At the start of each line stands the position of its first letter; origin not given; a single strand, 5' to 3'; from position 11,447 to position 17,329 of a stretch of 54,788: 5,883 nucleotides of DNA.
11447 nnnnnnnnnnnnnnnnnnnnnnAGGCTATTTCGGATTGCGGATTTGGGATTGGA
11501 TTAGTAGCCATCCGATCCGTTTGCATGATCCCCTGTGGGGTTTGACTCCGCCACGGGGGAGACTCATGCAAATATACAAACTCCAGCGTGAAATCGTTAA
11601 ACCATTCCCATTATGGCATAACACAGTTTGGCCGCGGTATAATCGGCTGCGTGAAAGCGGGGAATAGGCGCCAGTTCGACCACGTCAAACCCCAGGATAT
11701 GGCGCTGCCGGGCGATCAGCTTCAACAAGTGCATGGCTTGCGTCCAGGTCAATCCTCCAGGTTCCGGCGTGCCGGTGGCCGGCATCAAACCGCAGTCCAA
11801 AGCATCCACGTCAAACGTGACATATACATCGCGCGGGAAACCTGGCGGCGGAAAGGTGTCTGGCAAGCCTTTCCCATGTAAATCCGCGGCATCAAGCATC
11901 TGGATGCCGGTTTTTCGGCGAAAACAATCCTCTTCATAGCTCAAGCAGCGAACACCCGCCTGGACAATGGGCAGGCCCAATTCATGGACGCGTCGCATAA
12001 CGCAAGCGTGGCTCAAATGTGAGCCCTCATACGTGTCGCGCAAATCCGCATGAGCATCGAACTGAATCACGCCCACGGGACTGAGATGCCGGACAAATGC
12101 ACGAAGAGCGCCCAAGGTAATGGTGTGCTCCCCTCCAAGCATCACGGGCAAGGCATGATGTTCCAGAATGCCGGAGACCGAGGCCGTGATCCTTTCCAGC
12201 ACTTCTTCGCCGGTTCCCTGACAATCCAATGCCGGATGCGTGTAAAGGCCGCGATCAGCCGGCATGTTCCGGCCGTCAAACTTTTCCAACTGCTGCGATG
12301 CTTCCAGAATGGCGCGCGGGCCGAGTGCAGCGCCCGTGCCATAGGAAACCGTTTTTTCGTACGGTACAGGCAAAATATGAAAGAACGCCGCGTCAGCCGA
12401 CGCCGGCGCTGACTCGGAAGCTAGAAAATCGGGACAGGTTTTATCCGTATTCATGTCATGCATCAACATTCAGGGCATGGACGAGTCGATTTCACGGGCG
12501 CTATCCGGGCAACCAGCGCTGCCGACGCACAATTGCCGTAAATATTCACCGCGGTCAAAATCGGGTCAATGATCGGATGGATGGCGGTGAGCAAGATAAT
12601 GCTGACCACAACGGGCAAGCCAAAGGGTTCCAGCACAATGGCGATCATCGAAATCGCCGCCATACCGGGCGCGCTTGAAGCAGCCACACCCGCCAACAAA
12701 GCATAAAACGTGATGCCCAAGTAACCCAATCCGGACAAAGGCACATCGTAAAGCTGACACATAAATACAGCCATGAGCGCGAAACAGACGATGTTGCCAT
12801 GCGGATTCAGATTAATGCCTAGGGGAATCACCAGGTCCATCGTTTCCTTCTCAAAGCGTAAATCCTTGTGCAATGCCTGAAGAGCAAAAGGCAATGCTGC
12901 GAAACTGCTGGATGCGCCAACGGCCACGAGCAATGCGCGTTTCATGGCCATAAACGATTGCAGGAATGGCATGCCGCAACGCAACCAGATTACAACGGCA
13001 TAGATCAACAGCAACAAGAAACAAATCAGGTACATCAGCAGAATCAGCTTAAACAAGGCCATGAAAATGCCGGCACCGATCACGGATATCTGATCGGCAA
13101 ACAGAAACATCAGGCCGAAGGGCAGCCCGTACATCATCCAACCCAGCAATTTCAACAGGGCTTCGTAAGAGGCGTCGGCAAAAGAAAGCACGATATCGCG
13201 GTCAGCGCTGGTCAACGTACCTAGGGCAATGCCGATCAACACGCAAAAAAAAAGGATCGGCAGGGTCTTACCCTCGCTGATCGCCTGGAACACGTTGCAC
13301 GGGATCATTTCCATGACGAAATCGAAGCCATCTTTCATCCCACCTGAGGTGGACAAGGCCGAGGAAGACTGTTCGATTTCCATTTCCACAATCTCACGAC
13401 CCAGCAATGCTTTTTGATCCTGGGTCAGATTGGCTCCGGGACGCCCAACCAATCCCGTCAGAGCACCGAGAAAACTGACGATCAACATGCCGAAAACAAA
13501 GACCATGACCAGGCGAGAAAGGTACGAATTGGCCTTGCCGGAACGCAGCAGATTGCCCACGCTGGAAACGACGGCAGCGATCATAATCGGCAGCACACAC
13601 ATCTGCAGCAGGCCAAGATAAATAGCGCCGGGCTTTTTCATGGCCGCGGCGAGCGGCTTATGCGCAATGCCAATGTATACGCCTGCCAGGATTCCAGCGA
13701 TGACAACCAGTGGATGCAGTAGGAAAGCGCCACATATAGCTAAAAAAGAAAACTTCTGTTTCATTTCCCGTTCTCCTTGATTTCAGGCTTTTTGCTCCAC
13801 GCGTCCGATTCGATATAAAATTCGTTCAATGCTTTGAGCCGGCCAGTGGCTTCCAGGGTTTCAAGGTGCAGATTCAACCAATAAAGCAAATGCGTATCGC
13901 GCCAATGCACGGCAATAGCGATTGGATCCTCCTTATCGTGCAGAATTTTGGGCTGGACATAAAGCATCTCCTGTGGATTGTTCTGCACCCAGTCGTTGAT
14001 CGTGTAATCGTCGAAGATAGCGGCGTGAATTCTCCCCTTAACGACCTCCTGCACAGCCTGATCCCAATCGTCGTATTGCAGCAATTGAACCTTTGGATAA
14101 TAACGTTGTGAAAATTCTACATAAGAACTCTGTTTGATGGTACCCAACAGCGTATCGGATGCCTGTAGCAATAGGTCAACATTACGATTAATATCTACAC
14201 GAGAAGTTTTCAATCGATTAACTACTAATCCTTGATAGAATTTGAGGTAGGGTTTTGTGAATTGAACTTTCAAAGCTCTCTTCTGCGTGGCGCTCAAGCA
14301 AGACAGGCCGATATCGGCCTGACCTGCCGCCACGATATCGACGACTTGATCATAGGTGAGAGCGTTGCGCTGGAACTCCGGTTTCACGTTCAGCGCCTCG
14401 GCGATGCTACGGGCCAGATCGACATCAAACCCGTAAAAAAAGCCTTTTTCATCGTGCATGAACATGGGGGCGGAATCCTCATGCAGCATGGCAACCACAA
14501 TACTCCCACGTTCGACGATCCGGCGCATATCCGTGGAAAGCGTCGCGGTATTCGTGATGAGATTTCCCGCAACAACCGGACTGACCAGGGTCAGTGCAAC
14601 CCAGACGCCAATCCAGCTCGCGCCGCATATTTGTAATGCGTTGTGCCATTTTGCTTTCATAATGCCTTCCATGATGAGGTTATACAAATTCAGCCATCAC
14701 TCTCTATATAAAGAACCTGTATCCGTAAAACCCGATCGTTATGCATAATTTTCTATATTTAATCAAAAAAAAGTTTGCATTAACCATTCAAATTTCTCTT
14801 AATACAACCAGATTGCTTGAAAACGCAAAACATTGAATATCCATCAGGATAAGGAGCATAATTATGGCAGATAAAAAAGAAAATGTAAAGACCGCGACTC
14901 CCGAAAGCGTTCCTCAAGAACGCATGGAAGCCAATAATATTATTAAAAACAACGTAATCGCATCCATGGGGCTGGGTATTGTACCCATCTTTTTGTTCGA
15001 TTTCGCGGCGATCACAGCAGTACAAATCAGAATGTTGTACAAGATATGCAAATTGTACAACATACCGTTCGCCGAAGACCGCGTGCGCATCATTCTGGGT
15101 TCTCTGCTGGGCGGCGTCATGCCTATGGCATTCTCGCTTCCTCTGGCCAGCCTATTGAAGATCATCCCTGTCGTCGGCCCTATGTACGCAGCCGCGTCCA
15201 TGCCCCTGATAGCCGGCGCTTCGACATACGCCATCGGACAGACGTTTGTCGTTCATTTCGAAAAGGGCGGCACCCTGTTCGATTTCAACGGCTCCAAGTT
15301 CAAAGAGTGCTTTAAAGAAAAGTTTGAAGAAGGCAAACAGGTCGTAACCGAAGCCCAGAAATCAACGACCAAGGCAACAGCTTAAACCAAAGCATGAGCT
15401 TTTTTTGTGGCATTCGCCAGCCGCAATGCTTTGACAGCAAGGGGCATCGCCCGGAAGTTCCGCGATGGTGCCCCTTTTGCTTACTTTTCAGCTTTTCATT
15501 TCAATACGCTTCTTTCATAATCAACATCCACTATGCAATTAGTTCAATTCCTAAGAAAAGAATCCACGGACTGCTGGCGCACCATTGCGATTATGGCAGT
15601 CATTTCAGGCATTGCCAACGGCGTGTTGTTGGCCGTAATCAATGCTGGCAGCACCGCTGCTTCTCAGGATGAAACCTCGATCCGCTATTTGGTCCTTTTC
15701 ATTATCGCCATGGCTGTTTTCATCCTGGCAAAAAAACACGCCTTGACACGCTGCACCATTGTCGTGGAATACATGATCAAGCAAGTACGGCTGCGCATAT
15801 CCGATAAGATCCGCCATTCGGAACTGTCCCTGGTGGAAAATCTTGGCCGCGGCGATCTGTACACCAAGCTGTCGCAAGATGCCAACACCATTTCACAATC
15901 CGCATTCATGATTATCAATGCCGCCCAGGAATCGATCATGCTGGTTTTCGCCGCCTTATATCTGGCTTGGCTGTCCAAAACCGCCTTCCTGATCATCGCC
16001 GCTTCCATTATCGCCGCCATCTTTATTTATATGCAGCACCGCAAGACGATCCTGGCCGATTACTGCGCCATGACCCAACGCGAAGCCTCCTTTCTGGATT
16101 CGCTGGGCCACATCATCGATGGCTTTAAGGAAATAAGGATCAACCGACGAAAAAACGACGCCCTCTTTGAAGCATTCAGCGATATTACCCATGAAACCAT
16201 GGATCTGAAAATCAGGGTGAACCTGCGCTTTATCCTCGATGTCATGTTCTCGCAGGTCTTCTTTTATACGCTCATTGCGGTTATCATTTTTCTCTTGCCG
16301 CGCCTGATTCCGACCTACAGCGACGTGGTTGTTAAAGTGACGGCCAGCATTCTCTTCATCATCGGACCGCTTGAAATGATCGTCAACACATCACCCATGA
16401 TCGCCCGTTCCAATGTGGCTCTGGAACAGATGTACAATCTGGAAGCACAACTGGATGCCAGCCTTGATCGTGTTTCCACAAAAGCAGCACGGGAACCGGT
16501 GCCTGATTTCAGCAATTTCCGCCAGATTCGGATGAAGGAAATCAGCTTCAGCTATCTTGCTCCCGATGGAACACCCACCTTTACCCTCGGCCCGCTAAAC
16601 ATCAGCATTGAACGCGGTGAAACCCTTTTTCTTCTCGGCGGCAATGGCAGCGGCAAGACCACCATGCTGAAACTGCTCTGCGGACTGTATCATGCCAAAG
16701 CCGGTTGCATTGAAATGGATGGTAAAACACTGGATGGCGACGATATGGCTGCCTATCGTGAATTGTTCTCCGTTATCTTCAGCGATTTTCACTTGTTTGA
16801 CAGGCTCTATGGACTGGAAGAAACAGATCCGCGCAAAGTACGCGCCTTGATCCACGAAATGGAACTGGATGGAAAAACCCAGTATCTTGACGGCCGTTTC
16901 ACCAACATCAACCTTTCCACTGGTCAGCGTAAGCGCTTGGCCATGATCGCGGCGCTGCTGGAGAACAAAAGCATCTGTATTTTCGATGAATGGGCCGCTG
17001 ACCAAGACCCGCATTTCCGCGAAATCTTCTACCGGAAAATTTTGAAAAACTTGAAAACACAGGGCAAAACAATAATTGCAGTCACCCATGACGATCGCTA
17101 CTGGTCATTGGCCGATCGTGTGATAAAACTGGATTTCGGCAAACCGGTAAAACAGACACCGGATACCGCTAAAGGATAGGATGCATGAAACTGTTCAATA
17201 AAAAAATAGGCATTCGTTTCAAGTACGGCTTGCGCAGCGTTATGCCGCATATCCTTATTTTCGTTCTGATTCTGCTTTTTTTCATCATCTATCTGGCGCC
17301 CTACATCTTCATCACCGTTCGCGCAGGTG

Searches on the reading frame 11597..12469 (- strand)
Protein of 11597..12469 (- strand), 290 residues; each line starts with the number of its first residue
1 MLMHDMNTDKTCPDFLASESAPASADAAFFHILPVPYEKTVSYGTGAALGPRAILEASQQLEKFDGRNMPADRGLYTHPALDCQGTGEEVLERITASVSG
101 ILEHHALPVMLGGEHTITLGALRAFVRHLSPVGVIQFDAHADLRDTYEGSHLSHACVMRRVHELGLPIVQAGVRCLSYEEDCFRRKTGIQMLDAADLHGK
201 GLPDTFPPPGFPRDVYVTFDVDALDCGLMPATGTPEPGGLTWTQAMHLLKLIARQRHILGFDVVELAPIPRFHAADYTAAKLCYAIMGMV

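Call 52: search_protein_families(library=pfam, proteins=[window:11597-12469:-])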
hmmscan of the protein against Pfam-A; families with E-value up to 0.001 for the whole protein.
window:11597-12469:- (290 aa): 1 family
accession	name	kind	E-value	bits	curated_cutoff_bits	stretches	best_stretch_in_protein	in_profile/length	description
PF00491.26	Arginase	-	1.1e-65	222.4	22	1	31-287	4-279/280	Arginase family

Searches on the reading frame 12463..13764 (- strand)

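Call 52: search_protein_families(library=pfam, proteins=[window:12463-13764:-])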
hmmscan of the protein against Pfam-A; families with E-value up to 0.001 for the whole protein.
window:12463-13764:- (433 aa): 1 family
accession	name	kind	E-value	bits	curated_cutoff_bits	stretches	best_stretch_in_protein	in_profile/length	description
PF00375.23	SDF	-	7e-71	239.7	27.9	1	21-420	5-386/387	Sodium:dicarboxylate symporter family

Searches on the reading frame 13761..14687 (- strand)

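Call 52: search_protein_families(library=pfam, proteins=[window:13761-14687:-])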
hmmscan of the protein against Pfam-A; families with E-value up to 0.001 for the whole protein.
window:13761-14687:- (308 aa): 2 families
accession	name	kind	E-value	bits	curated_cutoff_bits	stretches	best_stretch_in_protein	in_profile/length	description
PF00497.25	SBP_bac_3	-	9.7e-24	84.1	26.4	1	68-292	5-130/132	Bacterial extracellular solute-binding proteins, family 3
PF10613.14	Lig_chan-Glu_bd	-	1.1e-05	25.9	30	1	80-150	24-105/115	Ligated ion channel L-glutamate- and glycine-binding site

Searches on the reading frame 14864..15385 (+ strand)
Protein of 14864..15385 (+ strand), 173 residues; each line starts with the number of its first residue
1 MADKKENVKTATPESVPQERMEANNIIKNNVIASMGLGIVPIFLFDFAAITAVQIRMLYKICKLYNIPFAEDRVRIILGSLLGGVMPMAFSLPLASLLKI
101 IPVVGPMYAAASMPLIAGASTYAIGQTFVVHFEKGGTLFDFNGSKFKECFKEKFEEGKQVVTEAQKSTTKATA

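Call 52: search_protein_families(library=pfam, proteins=[window:14864-15385:+])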
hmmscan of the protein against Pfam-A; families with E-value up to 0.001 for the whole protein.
window:14864-15385:+ (173 aa): 1 family
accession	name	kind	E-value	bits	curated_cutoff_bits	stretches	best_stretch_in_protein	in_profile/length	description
PF05128.17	DUF697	-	1.7e-09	38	27.7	1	16-155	15-158/162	Domain of unknown function (DUF697)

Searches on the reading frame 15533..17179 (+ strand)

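Call 52: search_protein_families(library=pfam, proteins=[window:15533-17179:+])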
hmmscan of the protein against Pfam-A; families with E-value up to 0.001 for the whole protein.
window:15533-17179:+ (548 aa): 4 families
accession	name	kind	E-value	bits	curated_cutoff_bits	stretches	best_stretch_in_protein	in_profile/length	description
PF00005.33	ABC_tran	-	2.2e-26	93.5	25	1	354-488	3-136/137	ABC transporter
PF00664.28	ABC_membrane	-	7.3e-07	29.6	28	1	21-175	10-170/274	ABC transporter transmembrane region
PF13304.12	AAA_21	-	1.8e-06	28.7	27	0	418-521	182-300/304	AAA domain, putative AbiEii toxin, Type IV TA system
PF02463.25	SMC_N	-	3.2e-05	23.9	40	0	460-535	136-213/220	RecF/RecN/SMC N terminal domain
